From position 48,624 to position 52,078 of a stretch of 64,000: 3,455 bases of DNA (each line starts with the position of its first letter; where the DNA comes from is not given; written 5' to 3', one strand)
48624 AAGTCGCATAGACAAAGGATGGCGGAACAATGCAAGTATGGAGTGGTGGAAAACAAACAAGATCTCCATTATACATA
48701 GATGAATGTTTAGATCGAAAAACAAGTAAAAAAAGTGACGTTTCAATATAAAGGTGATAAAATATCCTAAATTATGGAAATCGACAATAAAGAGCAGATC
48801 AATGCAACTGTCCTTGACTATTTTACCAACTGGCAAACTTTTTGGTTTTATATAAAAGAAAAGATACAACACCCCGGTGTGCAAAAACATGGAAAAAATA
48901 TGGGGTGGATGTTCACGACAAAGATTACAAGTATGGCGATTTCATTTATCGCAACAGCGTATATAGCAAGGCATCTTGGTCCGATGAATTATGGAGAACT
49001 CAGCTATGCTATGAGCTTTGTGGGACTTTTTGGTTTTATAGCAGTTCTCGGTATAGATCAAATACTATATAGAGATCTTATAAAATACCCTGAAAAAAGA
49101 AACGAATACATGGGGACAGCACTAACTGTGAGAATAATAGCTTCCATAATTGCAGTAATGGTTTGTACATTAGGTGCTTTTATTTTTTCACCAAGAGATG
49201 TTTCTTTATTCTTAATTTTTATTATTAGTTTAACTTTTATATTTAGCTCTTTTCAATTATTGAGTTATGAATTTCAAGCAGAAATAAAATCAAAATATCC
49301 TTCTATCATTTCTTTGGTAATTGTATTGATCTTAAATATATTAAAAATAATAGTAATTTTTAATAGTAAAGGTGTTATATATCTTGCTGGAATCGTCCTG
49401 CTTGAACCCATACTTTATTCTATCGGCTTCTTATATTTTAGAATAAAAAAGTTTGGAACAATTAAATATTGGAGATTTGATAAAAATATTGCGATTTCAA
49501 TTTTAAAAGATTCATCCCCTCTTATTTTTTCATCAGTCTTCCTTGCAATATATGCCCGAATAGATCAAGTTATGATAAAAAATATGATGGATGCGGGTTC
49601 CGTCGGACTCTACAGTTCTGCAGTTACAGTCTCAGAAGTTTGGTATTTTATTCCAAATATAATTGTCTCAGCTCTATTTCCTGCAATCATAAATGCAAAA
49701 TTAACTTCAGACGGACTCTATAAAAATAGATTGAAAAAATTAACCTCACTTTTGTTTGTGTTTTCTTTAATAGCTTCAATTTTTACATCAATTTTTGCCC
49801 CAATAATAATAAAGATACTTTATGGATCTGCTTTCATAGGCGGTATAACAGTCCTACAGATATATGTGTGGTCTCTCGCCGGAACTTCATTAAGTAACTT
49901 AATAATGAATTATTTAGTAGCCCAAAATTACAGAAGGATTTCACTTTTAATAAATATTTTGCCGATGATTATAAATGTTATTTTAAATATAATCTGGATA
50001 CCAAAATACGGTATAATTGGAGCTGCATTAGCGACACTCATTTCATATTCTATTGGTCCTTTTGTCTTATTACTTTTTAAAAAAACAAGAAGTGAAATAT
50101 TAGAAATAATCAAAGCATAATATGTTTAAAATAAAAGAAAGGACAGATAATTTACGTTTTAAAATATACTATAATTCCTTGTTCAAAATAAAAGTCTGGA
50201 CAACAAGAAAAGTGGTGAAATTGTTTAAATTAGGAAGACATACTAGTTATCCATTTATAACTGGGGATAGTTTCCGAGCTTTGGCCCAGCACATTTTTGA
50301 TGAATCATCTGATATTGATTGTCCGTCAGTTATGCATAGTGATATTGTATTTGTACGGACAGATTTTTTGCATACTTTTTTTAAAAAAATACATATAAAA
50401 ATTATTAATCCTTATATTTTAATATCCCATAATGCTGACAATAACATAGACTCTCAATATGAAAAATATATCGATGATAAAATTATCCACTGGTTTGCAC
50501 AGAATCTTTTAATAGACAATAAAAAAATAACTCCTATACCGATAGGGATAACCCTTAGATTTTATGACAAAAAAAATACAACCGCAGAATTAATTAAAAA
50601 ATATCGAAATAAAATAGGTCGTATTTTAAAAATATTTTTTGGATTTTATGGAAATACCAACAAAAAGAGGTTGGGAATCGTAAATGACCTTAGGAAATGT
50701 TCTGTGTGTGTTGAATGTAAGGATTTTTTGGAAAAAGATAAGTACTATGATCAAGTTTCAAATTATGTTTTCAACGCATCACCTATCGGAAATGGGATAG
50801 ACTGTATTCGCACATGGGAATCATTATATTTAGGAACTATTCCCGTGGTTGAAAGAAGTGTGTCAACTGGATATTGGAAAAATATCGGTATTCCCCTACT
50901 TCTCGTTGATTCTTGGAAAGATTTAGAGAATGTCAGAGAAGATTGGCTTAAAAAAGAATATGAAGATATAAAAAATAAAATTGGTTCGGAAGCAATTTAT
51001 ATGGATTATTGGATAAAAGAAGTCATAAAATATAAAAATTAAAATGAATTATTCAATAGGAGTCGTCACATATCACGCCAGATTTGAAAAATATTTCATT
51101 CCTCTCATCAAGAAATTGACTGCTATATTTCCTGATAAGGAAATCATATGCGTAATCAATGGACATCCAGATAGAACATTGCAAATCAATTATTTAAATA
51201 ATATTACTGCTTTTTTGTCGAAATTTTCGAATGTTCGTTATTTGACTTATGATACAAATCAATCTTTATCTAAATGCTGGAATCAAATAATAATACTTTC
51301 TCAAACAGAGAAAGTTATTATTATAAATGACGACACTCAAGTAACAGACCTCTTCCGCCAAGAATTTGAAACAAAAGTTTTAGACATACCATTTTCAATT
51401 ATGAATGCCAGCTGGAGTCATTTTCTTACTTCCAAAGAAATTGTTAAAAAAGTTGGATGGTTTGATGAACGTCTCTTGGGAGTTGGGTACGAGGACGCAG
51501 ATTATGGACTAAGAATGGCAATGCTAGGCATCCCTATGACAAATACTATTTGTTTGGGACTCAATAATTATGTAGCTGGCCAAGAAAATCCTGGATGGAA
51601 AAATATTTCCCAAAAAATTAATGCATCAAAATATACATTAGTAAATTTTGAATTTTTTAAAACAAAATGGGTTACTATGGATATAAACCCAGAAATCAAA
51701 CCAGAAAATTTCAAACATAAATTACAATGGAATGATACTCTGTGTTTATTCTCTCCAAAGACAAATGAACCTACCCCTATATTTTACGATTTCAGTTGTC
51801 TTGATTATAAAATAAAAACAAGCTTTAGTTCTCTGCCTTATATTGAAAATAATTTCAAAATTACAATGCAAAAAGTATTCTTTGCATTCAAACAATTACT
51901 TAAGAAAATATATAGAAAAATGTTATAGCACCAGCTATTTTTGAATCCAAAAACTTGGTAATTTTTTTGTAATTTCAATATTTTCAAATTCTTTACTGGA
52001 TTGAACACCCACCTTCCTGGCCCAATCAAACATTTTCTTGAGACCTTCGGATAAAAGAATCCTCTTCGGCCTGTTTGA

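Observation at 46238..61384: Surface-glycan / candidate protein O-glycosylation island with both alpha-1,2 and alpha-1,3 fucosyltransferases (Lewis-antigen-like chemistry)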

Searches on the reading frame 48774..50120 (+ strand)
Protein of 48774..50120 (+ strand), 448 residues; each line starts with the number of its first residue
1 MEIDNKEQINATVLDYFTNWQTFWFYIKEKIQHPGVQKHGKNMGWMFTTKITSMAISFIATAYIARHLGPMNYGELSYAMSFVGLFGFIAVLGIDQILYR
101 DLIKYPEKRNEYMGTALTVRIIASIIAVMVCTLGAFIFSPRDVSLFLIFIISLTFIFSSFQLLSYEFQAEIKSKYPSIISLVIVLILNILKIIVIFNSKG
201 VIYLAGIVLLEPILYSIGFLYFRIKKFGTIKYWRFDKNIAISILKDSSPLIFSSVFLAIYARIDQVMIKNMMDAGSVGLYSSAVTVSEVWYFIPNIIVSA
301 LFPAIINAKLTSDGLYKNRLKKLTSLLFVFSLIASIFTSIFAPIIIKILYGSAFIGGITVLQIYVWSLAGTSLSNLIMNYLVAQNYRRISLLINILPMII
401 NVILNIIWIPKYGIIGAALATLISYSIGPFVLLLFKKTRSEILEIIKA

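Call 3: search_protein_families(library=pfam, proteins=[window:48774-50120:+], max_evalue=0.01)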
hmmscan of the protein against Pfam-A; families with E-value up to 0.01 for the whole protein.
window:48774-50120:+ (448 aa): 3 families
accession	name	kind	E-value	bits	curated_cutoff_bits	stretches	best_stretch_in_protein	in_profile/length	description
PF01943.22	Polysacc_synt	-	1.1e-29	104.1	28.2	1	40-306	2-271/274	Polysaccharide biosynthesis protein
PF13440.11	Polysacc_synt_3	-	1.6e-15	57.6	23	1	64-354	2-288/293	Polysaccharide biosynthesis protein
PF03023.19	MurJ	-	6.5e-08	32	27.4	1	247-439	203-402/451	Lipid II flippase MurJ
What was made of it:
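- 48774..50120 (+): Wzx-type (MOP family) flippase, divergent from Wzy_C-TPR. Pfam Polysacc_synt 104 bits (call 3).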

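Call 60: search_protein_families(library=ncbifam, proteins=[window:48774-50120:+], max_evalue=0.01)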
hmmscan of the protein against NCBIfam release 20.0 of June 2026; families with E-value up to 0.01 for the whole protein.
window:48774-50120:+ (448 aa): 5 families
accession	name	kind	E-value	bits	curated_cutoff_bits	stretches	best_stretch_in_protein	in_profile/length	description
NF041871.1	Wzx_EPS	equivalog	7.3e-11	41.4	800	1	52-418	15-384/492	exopolysaccharide biosynthesis flippase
NF050818.1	PolSacchBiosHfsF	equivalog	8.4e-11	41.6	700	1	58-429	21-396/468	polysaccharide biosynthesis protein HfsF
TIGR01695.1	murJ_mviN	equivalog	7.4e-06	24.9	235.55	1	273-441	255-431/506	murein biosynthesis integral membrane protein MurJ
NF007773.0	PRK10459.1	equivalog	3.5e-05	23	273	1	45-423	13-389/492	MOP flippase family protein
TIGR00797.1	matE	subfamily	0.00035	19.6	147.4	1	319-436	71-192/396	MATE family efflux transporter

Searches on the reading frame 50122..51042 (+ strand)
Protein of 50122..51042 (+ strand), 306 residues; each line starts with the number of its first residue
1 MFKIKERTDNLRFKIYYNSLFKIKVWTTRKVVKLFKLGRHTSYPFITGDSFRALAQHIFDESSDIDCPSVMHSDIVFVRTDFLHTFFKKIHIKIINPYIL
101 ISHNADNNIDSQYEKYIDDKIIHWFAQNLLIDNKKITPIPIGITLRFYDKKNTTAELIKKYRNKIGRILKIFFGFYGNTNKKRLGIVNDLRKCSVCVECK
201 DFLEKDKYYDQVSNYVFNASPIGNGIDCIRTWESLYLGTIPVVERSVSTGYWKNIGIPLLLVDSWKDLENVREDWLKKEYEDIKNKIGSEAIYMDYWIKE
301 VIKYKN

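Call 3: search_protein_families(library=pfam, proteins=[window:50122-51042:+], max_evalue=0.01)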
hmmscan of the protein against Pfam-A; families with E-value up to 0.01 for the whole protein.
window:50122-51042:+ (306 aa): 1 family
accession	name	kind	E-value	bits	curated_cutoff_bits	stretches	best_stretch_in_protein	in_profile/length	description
PF24785.1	RXYLT1_C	-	2.6e-05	24.2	27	1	206-276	68-149/187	RXYLT1 C-terminal domain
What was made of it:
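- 50122..51042 (+): GT114/exostosin-like inverting GT-B glycosyltransferase (A075L-like; possibly a beta-xylosyl-type transferase). Weak Pfam RXYLT1_C hit (call 3).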

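Call 11: search_protein_families(library=ncbifam, proteins=[window:50122-51042:+], max_evalue=0.001)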
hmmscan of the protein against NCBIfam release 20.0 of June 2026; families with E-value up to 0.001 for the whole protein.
window:50122-51042:+ (306 aa): 0 families

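Call 37: search_solved_structures(query=window:50122-51042:+, max_evalue=10)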
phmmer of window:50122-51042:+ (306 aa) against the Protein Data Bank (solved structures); distinct sequences matched with E-value up to 10: 14.
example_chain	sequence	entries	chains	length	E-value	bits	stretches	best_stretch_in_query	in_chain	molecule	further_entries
8asa_A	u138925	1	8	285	1e-15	60.9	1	96-305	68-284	Exostosin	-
8avq_A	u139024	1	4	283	2e-15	59.9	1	96-305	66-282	AO75L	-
8q8i_A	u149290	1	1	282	3.1e-15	59.3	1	96-305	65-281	Exostosin GT47 domain-containing protein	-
8i8b_D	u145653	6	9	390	0.44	12.8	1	48-124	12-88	AcOrf-109 peptide | Protein AC109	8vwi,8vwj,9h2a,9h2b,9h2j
4xtr_A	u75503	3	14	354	0.47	12.7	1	138-191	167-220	ATPase GET3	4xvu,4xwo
2woj_A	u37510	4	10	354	0.49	12.7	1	138-191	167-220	ATPASE GET3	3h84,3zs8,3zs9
4pwx_A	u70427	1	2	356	0.5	12.6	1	138-191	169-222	ATPase GET3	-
3vlc_A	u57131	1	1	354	0.5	12.6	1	138-191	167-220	ATPase GET3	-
3sja_A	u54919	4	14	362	0.51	12.6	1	138-191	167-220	ATPase GET3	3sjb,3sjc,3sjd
3a36_A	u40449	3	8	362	0.52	12.6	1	138-191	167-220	ATPase GET3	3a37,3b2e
9ns5_A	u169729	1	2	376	0.52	12.6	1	138-191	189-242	ATPase GET3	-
3idq_A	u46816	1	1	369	0.53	12.6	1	138-191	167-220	ATPase GET3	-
5bw8_A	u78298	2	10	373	0.54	12.5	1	138-191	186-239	ATPase GET3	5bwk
2v55_B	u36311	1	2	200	0.94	11.7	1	55-216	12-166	RHO-RELATED GTP-BINDING PROTEIN RHOE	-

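Call 49: search_solved_structures(query=window:50122-51042:+, max_evalue=0.00001, show_alignments=2)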
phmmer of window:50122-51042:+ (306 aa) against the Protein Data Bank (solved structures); distinct sequences matched with E-value up to 0.00001: 3.
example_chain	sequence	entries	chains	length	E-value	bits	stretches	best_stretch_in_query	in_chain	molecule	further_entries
8asa_A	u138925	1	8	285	1e-15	60.9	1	96-305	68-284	Exostosin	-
8avq_A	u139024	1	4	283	2e-15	59.9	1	96-305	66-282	AO75L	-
8q8i_A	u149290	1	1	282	3.1e-15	59.3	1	96-305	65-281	Exostosin GT47 domain-containing protein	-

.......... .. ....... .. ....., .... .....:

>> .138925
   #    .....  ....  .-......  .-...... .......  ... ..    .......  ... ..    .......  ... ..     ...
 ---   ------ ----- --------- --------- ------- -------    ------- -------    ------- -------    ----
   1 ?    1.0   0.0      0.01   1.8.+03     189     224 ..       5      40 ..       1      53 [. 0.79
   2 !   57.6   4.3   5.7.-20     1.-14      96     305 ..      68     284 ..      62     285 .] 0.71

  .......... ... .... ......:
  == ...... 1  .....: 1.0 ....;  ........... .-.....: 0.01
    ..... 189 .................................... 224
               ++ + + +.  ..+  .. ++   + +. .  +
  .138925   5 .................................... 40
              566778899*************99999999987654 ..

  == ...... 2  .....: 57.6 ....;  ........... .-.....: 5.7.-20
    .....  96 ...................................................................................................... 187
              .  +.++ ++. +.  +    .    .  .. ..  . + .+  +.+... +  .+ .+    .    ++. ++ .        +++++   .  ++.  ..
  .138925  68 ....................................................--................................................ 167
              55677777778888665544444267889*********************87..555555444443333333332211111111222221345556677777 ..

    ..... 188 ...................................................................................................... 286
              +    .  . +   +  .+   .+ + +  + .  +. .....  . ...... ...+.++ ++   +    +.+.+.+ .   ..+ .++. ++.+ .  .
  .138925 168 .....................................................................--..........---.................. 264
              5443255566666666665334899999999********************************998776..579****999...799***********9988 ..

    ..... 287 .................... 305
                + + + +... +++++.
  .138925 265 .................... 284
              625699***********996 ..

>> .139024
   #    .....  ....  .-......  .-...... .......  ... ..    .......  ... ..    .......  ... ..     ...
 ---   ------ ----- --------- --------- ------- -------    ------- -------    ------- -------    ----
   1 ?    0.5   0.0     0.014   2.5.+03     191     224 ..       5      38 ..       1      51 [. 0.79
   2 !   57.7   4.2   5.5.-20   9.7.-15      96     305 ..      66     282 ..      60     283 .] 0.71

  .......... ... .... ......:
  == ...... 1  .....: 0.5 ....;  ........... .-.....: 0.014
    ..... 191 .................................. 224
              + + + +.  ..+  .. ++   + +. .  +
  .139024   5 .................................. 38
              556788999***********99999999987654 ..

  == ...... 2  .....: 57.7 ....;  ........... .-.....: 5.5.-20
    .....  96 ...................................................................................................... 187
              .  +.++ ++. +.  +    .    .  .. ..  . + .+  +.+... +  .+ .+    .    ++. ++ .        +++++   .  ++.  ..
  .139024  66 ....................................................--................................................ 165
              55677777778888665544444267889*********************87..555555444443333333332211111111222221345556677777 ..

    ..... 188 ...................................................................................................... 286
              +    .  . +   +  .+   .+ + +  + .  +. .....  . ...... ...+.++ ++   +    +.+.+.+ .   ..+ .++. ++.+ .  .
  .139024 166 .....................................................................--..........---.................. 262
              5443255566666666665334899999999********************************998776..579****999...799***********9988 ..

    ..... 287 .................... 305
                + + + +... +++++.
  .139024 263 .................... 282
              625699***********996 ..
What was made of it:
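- Closest known: Chlorovirus PBCV-1 A075L. Same: The catalytic Asp, both phosphate-binding Arg, Glu211 and Asn202/Gly203 are conserved (call 49).
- Checked: (i) There are three GT2/GT-A proteins, not four: 50122-51042 is a GT-B exostosin/GT114-like enzyme (PDB 8ASA/8AVQ A075L, E=1e-15; calls 37, 49).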

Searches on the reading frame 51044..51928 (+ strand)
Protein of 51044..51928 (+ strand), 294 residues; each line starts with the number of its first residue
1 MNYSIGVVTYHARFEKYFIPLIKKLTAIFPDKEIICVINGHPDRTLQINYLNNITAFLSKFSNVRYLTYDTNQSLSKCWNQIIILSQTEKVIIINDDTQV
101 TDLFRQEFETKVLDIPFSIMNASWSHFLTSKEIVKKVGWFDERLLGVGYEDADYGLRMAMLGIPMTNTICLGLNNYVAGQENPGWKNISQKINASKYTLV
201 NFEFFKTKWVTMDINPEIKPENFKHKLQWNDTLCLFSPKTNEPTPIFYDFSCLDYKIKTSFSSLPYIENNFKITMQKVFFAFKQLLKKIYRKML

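Call 3: search_protein_families(library=pfam, proteins=[window:51044-51928:+], max_evalue=0.01)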
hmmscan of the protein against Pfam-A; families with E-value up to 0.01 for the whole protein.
window:51044-51928:+ (294 aa): 2 families
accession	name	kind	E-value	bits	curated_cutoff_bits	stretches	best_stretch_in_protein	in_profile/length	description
PF00535.33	Glycos_transf_2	-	6.2e-07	29.9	23.3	1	4-102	1-93/168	Glycosyl transferase family 2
PF10111.15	Glyco_tranf_2_2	-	0.00027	20.9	27.3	1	89-160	132-201/276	Glycosyltransferase like family 2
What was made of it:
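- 51044..51928 (+): Divergent GT2-like GT-A glycosyltransferase (GT2a). Pfam Glycos_transf_2 29.9 bits (call 3).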

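Call 11: search_protein_families(library=ncbifam, proteins=[window:51044-51928:+], max_evalue=0.001)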
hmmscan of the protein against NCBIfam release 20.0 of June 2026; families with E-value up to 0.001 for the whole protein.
window:51044-51928:+ (294 aa): 0 families

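Call 73: search_solved_structures(query=window:51044-51928:+, max_evalue=1, show_alignments=2)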
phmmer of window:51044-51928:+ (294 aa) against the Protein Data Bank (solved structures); distinct sequences matched with E-value up to 1: 2.
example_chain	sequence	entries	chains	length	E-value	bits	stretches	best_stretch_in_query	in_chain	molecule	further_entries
7vmw_A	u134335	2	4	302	0.23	14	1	199-248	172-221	LynF/TruF/PatF family peptide O-prenyltransferase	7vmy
8je4_A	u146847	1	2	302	0.24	14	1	199-248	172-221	prenyltransferase, LimF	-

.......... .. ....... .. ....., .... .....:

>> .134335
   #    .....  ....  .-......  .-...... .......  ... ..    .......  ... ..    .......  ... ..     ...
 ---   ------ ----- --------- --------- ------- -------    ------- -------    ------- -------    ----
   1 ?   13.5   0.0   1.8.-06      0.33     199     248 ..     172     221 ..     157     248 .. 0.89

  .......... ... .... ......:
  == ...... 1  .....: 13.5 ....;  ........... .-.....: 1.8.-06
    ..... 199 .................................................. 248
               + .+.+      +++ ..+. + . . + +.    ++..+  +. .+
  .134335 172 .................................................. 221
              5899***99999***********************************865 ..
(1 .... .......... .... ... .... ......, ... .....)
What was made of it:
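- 51044..51928 (+): No PDB relative by sequence (call 73).
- On H. pylori-type Lewis antigen mimicry system: GT2a's motif has no HMM or PDB support (calls 3, 73).
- Checked: (ii) The 'galactosyltransferase-type GxGxEDxD motif' of 51044-51928 has no support: there is only a weak generic GT2 hit, no Glyco_transf_7C hit and no PDB relative (calls 3, 73).
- No GT7/GT25-type or otherwise identifiable beta-1,4-galactosyltransferase is present, and the claimed GalT motif has no HMM or PDB support (calls 3, 73).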
